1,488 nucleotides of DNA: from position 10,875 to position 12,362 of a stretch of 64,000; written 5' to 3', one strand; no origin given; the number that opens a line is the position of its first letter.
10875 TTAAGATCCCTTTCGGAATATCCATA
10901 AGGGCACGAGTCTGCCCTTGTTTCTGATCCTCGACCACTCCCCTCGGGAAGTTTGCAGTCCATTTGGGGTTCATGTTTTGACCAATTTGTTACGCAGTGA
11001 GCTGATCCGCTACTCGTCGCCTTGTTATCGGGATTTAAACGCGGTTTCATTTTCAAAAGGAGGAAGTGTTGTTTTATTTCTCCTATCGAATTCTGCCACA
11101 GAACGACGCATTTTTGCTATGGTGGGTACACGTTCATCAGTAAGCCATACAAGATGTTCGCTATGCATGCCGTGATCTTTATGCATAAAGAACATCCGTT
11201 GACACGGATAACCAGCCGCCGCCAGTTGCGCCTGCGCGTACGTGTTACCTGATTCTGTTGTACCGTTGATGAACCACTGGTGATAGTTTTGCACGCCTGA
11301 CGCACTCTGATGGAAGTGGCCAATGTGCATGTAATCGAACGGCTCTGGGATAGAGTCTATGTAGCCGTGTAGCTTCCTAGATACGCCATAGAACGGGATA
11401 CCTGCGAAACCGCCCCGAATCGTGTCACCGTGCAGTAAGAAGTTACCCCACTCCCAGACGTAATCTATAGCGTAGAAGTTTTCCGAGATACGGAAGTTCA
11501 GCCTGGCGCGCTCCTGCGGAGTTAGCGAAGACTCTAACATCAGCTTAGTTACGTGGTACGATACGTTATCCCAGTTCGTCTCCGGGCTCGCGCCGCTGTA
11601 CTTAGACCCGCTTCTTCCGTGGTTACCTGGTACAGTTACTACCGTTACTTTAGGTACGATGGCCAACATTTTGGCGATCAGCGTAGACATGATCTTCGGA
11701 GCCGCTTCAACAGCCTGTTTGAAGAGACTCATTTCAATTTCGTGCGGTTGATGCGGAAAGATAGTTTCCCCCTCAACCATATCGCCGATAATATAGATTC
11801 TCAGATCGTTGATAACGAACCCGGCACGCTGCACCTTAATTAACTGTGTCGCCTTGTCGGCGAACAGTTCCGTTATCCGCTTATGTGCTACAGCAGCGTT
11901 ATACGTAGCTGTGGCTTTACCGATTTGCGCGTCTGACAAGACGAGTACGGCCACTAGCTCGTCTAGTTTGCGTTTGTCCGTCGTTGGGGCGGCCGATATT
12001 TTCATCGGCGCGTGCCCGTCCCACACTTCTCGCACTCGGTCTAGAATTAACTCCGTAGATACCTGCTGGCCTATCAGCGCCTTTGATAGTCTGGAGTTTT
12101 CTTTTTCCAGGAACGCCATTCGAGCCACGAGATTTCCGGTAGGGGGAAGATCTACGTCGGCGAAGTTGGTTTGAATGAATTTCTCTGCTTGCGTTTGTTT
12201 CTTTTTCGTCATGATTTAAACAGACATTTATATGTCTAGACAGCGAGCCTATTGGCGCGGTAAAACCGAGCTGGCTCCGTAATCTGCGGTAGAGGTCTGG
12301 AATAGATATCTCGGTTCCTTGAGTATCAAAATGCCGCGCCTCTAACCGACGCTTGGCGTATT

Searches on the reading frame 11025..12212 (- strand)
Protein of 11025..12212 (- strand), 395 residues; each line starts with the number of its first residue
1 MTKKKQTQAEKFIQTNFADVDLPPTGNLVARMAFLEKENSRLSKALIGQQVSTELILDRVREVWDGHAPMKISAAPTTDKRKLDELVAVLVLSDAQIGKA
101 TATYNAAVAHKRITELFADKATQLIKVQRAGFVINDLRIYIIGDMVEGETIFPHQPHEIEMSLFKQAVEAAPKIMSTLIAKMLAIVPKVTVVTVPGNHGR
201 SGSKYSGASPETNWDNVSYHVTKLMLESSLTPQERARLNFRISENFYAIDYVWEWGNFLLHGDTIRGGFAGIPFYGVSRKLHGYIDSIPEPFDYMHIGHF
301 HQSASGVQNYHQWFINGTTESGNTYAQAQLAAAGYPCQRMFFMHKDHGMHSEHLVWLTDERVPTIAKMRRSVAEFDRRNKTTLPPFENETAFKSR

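Call 8: search_protein_families(library=phrogs, proteins=[window:11025-12212:-])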
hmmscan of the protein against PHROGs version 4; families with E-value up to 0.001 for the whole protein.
window:11025-12212:- (395 aa): 2 families
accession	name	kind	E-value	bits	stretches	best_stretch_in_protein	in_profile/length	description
phrog_284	-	DNA, RNA and nucleotide metabolism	4.2e-36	125.7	1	38-348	80-385/398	exonuclease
phrog_704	-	DNA, RNA and nucleotide metabolism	5.6e-07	30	1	73-203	123-256/390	DNA repair exonuclease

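Call 9: search_protein_families(library=pfam, proteins=[window:11025-12212:-])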
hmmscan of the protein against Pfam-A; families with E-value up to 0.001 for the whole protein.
window:11025-12212:- (395 aa): 0 families

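Call 38: find_homologous_proteins(query=window:11025-12212:-, max_evalue=1e-20)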
Query window:11025-12212:- (395 aa): 307 proteins with E <= 1e-20 among 4448 candidates; the best 120 are listed.
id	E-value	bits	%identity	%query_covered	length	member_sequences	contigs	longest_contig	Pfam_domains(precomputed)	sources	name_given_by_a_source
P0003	4.2e-267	903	100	100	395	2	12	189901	-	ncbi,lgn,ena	-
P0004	5.3e-94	334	45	91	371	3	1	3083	-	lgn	-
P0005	5.3e-92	327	46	84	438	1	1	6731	-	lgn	-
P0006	8.0e-92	327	51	72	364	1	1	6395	-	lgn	-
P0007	1.6e-91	326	45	93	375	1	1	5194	-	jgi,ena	-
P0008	2.0e-91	325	47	88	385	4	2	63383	-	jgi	jgi:hypothetical protein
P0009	2.1e-91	325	47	84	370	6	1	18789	-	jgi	-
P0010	2.4e-91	325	45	92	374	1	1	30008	-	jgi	jgi:hypothetical protein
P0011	2.8e-91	325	46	84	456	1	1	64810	-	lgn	-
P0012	2.9e-91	325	45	85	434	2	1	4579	-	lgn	-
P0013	3.7e-91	324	47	82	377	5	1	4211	-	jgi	-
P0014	3.4e-90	321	47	85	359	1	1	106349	-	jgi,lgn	-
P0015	7.2e-90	320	46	85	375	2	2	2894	-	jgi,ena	-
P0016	2.3e-89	318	45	87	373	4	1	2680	-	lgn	-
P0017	5.3e-89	317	44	85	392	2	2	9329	-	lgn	-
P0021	3.3e-88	315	45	84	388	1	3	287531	-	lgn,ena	-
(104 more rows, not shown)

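Call 39: list_cluster_members(proteins=[P0003, P0002])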
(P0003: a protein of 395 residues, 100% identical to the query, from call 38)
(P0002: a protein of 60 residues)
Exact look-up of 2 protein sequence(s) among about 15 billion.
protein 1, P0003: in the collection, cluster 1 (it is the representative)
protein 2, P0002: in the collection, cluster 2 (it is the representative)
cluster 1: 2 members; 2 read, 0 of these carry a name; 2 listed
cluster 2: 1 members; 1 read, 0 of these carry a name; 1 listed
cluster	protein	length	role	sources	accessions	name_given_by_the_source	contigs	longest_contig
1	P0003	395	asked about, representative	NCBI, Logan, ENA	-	-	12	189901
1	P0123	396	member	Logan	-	-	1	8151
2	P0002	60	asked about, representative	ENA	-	-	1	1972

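Call 40: find_encoding_contigs(protein=P0003, flank=6000, max_places=10)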
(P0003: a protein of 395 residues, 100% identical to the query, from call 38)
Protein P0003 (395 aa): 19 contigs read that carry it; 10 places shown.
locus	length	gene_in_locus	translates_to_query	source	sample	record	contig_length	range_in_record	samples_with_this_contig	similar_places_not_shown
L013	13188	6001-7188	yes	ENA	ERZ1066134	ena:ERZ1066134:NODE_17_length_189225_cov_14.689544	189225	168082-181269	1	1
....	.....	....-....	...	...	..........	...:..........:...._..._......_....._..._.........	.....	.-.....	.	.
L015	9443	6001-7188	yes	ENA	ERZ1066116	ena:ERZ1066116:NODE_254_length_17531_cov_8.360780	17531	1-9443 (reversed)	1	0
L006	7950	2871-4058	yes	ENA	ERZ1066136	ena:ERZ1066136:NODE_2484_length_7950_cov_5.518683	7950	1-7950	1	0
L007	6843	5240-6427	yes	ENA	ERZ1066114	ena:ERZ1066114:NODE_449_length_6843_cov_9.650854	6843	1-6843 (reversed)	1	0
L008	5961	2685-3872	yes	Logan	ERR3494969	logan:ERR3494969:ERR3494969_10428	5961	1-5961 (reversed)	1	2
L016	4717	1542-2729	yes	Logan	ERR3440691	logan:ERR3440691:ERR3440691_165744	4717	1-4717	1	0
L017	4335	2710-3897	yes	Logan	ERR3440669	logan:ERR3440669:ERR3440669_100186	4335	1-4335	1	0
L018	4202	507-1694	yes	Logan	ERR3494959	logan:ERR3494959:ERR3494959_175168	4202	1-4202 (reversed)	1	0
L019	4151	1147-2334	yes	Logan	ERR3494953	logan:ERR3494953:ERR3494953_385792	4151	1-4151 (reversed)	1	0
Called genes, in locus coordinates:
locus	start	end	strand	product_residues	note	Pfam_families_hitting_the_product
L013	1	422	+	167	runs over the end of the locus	-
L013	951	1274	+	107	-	-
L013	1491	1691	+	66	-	-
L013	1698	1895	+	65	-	-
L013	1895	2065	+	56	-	-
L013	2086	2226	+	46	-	-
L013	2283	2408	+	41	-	-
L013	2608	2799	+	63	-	-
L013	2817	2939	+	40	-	-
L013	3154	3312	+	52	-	-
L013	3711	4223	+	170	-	-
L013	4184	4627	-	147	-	-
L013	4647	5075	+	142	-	PF00166:Cpn10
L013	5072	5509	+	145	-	-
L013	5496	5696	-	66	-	-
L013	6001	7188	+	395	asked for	-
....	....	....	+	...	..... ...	-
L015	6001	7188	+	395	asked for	-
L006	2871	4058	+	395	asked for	-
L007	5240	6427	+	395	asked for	-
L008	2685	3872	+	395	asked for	-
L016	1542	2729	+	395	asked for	-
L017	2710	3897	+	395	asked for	-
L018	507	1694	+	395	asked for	-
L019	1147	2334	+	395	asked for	-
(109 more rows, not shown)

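Call 41: find_encoding_contigs(protein=P0014, flank=10000, max_places=2)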
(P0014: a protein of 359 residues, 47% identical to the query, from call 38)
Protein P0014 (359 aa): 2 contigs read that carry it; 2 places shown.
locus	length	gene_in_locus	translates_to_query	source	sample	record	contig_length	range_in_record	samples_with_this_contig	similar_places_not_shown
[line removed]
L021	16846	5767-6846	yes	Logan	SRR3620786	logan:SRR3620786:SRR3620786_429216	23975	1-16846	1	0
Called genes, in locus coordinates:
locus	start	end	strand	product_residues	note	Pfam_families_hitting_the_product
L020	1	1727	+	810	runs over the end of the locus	-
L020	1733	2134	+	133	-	-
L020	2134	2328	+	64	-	-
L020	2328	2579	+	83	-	-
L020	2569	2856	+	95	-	-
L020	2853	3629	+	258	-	-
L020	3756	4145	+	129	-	-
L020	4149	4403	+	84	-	-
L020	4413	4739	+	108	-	-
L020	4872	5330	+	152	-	-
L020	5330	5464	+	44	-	-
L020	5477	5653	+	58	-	-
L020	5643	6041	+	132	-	-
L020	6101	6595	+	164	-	-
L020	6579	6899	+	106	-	-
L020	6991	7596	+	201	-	-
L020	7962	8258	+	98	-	-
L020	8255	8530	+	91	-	-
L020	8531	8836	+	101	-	-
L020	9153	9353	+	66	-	-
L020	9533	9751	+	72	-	-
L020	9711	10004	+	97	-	-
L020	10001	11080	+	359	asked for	-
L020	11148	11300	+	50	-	-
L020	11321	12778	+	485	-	PF04851:ResIII, PF00270:DEAD, PF00271:Helicase_C (weak)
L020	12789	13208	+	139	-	-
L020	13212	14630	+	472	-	PF00772:DnaB, PF03796:DnaB_C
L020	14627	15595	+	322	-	PF01807:Zn_ribbon_DnaG (weak), PF01751:Toprim (weak), PF13662:Toprim_4, PF13155:Toprim_2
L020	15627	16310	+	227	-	-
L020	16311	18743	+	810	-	PF03104:DNA_pol_B_exo1, PF10108:DNA_pol_B_exo2 (weak), PF13482:RNase_H_2, PF00136:DNA_pol_B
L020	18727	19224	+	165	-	-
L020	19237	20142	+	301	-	-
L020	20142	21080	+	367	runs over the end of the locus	PF00154:RecA_N, PF21096:RecA_C (weak)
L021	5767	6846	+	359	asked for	-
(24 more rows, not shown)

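Call 42: find_encoding_contigs(protein=P0021, flank=10000, max_places=2)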
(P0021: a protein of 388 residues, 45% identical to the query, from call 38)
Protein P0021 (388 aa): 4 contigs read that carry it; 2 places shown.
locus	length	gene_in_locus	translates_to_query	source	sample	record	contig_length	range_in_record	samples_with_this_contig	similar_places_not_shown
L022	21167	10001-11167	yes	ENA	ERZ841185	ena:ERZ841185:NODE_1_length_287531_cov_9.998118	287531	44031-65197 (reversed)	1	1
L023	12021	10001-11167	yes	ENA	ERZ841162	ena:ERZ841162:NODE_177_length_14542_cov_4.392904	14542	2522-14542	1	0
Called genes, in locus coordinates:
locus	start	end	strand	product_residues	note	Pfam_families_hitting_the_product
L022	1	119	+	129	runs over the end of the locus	PF05345:He_PIG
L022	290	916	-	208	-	-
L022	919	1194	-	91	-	-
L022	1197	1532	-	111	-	-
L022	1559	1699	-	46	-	-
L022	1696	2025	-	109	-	-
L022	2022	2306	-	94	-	-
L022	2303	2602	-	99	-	-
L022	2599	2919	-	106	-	-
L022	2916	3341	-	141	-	-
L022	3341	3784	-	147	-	-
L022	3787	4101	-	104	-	-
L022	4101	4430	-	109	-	-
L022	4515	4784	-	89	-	-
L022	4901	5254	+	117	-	-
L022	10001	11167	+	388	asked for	-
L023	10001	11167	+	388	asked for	-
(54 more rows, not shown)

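Call 43: find_encoding_contigs(protein=P0008, flank=10000, max_places=2)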
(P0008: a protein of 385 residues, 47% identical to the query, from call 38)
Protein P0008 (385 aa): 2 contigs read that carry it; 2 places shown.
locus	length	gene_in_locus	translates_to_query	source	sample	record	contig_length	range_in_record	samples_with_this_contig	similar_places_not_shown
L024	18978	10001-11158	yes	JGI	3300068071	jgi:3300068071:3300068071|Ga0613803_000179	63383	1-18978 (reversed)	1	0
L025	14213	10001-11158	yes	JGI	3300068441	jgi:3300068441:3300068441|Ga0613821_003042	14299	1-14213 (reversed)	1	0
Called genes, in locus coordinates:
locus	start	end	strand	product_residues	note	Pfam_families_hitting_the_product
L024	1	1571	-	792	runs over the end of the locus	PF13489:Methyltransf_23, PF08242:Methyltransf_12 (faint), PF00535:Glycos_transf_2, PF10111:Glyco_tranf_2_2 (weak), PF12895:ANAPC3 (faint), PF13424:TPR_12 (faint), PF13432:TPR_16 (faint), PF01075:Glyco_transf_9, +10 more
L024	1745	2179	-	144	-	-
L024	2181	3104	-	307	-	-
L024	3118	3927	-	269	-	-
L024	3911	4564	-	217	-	-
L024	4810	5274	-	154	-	PF01050:MannoseP_isomer, PF07883:Cupin_2 (weak)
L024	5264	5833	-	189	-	-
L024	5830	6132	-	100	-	-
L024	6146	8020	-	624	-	PF00580:UvrD-helicase, PF01443:Viral_helicase1 (faint), PF13245:AAA_19, PF13604:AAA_30 (faint), PF13087:AAA_12 (faint), PF13361:UvrD_C, PF13538:UvrD_C_2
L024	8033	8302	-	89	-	-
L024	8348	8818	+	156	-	-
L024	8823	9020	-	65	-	-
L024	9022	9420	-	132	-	-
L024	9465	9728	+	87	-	-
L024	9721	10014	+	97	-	-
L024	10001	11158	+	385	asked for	-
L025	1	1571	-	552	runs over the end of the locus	?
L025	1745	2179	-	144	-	-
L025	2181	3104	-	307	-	-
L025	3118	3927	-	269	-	-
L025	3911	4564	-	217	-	-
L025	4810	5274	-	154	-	PF01050:MannoseP_isomer, PF07883:Cupin_2 (weak)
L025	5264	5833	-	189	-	-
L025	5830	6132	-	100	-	-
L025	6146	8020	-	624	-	PF00580:UvrD-helicase, PF01443:Viral_helicase1 (faint), PF13245:AAA_19, PF13604:AAA_30 (faint), PF13087:AAA_12 (faint), PF13361:UvrD_C, PF13538:UvrD_C_2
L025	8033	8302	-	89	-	-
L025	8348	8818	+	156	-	-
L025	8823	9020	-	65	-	-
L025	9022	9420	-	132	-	-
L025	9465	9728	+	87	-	-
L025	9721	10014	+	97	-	-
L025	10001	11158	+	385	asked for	-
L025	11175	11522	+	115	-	PF10263:SprT-like (weak)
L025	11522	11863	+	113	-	-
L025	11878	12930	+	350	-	-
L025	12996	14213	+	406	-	?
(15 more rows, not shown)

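Call 82: search_dna_similar(query=window:11025-12212:-, collection=phages, mode=protein, max_rows=12)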
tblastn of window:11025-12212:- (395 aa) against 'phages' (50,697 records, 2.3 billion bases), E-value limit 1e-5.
Records with a match: 156; places in all: 156; records where one place covers at least 80% of the query: 4.
Best place of each record, by identity: <60% 156.
By first word of the organism name: Rheinheimera 112; Bacteroides 11; Halorubrum 7; Caulobacter 5; Erwinia 3; Synechococcus 2; Cyanophage 2; Clostridioides 2; Halophage 2; Escherichia 2; and 7 more.
By host as written in the record: Rheinheimera sp. BAL341 112; Halorubrum sp. 4; - 3; Halorubrum coriense 3; Synechococcus sp. CB0201 2; Synechococcus sp. WH7803 2; Bacteroides uniformis BG2 2; Bacteroides uniformis DA241 2; and 19 more.
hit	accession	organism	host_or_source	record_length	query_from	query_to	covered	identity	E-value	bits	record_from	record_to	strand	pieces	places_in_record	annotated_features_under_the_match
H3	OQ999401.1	Actinomycetia phage DSL-LC01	Actinomycetia bacterium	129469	66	357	74%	33.1%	3e-37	149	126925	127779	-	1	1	calcineurin-like phosphoesterase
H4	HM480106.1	Synechococcus phage S-CBS1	Synechococcus sp. CB0201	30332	35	395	91%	25.4%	4e-9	64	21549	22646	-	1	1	hypothetical protein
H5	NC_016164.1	Synechococcus phage S-CBS1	Synechococcus sp. CB0201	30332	35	395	91%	25.4%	4e-9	64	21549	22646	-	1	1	DNA repair exonuclease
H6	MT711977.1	Streptomyces phage Dagobah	Streptomyces coelicolor M600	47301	85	348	67%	34.6%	6e-37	148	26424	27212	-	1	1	putative DNA repair nuclease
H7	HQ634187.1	Cyanophage KBS-S-2A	Synechococcus sp. WH7803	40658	26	348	82%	26.1%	6e-9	64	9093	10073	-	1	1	hypothetical protein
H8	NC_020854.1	Cyanophage KBS-S-2A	Synechococcus sp. WH7803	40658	26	348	82%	26.1%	6e-9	64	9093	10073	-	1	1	hypothetical protein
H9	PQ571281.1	Bacteroides phage BU2-1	Bacteroides uniformis BG2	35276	40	348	78%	25.7%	2e-8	62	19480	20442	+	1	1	exonuclease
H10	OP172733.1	Bacteroides phage BU241P1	Bacteroides uniformis DA241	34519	40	348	78%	25.7%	2e-7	59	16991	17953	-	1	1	hypothetical protein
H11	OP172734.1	Bacteroides phage BU241P2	Bacteroides uniformis DA241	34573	40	348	78%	25.4%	1e-7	60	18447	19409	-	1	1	hypothetical protein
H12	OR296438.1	Bacteroides phage C2_18_80S2P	Bacteroides uniformis MB18-80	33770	69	348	71%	25.9%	2e-7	59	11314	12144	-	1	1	DNA polymerase II small subunit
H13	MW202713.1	Caudoviricetes sp.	Manatee Spring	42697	87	363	70%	26.0%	6e-8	61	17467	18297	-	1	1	archeal DNA polymerase iI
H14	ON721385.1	Bacteroides phage EMB2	Bacteroides uniformis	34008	69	348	71%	25.5%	3e-7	59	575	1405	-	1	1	DNA polymerase II small subunit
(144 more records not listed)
